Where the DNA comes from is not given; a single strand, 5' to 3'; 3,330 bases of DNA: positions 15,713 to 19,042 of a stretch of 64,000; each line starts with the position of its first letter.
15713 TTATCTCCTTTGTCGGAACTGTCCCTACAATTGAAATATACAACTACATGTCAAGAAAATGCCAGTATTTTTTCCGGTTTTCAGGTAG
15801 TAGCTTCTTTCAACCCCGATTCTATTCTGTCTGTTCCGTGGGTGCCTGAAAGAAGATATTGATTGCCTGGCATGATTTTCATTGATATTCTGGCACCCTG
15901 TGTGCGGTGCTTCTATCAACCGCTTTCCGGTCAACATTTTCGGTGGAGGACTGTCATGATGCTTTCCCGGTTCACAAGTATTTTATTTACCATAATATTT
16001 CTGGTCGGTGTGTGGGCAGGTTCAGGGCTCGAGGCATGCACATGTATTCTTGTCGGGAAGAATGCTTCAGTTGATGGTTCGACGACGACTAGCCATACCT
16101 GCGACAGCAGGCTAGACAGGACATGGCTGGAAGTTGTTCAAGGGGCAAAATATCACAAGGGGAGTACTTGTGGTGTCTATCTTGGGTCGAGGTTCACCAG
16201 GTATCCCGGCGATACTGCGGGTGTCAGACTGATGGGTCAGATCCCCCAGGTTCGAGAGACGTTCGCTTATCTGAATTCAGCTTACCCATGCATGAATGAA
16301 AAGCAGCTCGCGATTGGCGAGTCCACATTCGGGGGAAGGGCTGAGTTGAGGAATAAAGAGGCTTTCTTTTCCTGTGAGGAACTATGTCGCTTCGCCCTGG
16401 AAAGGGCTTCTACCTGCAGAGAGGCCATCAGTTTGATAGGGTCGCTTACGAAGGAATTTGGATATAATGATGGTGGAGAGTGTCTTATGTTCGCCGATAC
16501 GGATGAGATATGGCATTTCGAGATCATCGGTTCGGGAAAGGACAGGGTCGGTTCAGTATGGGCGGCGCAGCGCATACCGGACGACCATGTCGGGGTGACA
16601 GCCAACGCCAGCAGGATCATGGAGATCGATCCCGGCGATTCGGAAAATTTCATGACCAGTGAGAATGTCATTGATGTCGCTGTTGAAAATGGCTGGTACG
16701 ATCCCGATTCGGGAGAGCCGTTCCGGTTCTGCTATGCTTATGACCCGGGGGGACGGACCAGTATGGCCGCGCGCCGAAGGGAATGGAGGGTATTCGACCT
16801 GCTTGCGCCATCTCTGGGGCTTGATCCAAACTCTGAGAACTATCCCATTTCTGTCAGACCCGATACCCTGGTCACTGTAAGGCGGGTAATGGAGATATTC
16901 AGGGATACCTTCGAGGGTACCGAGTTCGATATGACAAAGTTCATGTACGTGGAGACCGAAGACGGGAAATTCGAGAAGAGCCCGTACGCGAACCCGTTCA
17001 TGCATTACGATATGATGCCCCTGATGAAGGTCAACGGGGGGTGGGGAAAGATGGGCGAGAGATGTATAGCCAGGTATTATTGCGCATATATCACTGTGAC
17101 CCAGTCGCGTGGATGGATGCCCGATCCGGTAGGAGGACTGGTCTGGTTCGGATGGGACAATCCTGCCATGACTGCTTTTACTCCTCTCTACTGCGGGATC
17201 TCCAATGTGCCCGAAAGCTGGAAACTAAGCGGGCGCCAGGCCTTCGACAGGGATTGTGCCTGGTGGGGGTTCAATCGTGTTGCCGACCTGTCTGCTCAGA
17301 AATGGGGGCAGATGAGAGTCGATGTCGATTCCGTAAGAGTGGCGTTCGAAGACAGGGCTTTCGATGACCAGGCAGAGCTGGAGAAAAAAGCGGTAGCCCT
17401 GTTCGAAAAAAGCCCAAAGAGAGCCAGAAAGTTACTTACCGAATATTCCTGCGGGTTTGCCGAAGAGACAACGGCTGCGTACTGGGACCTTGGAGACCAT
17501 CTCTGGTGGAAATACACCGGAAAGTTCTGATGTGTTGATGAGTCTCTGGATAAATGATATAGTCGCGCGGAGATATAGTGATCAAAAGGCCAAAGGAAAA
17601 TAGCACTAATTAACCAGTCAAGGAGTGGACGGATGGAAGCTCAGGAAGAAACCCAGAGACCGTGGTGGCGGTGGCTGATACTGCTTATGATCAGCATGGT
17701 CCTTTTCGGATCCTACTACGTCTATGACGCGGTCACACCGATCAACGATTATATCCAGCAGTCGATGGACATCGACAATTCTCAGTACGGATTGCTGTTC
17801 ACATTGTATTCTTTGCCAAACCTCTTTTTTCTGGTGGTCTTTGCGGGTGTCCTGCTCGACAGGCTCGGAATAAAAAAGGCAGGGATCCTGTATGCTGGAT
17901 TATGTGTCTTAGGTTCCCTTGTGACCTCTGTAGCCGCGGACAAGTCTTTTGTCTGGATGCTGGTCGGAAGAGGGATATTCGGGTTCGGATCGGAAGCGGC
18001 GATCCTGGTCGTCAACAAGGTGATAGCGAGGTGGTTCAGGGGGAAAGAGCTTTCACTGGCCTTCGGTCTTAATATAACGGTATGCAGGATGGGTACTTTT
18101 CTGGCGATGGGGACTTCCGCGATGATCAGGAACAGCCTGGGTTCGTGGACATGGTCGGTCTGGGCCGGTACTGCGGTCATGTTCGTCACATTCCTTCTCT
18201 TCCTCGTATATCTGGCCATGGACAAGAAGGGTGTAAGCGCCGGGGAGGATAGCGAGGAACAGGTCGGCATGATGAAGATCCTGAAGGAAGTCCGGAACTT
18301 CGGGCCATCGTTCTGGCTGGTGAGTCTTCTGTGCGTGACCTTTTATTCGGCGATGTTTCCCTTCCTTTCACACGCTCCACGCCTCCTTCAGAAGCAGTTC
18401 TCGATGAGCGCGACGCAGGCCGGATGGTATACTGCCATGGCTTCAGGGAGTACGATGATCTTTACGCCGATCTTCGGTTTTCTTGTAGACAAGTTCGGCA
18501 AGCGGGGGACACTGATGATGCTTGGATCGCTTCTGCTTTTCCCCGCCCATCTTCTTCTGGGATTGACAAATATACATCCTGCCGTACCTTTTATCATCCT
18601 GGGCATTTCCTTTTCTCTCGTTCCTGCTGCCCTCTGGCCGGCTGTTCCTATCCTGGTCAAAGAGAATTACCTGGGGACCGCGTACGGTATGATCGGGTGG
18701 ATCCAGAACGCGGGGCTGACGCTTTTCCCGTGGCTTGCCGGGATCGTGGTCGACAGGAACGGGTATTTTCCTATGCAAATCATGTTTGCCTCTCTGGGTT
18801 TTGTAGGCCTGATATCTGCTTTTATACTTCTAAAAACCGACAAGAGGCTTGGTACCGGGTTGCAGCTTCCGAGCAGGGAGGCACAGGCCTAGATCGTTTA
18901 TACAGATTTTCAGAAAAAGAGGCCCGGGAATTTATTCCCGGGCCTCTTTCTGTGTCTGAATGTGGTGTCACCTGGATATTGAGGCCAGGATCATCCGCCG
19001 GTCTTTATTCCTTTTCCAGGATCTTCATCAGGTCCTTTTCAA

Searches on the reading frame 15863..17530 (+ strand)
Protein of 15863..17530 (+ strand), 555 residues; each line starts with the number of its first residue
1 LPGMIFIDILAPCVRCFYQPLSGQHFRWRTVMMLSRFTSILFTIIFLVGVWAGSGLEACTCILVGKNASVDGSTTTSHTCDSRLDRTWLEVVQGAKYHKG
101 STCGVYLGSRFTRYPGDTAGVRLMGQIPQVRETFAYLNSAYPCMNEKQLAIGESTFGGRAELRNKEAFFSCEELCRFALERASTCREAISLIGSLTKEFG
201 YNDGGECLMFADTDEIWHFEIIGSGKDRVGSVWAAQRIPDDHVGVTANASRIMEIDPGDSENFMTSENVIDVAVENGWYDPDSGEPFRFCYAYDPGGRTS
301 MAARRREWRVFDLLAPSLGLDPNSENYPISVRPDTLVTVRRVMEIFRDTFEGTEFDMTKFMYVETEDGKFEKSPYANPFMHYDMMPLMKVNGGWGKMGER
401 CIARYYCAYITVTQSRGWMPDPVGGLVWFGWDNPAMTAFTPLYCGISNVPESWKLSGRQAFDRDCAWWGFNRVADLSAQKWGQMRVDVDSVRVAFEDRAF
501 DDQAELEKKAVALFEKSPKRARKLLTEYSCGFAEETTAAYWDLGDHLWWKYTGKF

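Call 25: search_protein_families(library=pfam, proteins=[window:15863-17530:+], max_evalue=0.0001)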
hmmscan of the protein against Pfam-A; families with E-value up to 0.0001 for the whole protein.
window:15863-17530:+ (555 aa): 1 family
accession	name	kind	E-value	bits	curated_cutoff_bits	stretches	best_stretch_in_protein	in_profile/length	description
PF03577.20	Peptidase_C69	-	9.5e-60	203.1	23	1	58-490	1-398/402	Peptidase family C69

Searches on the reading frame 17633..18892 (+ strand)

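Call 25: search_protein_families(library=pfam, proteins=[window:17633-18892:+], max_evalue=0.0001)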
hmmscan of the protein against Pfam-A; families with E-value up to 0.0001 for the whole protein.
window:17633-18892:+ (419 aa): 2 families
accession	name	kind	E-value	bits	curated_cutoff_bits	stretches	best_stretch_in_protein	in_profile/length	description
PF07690.21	MFS_1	-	3.9e-41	141.5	33.4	2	21-245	2-225/347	Major Facilitator Superfamily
PF00083.30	Sugar_tr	-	1.6e-05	24.4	22.3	0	48-194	44-190/452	Sugar (and other) transporter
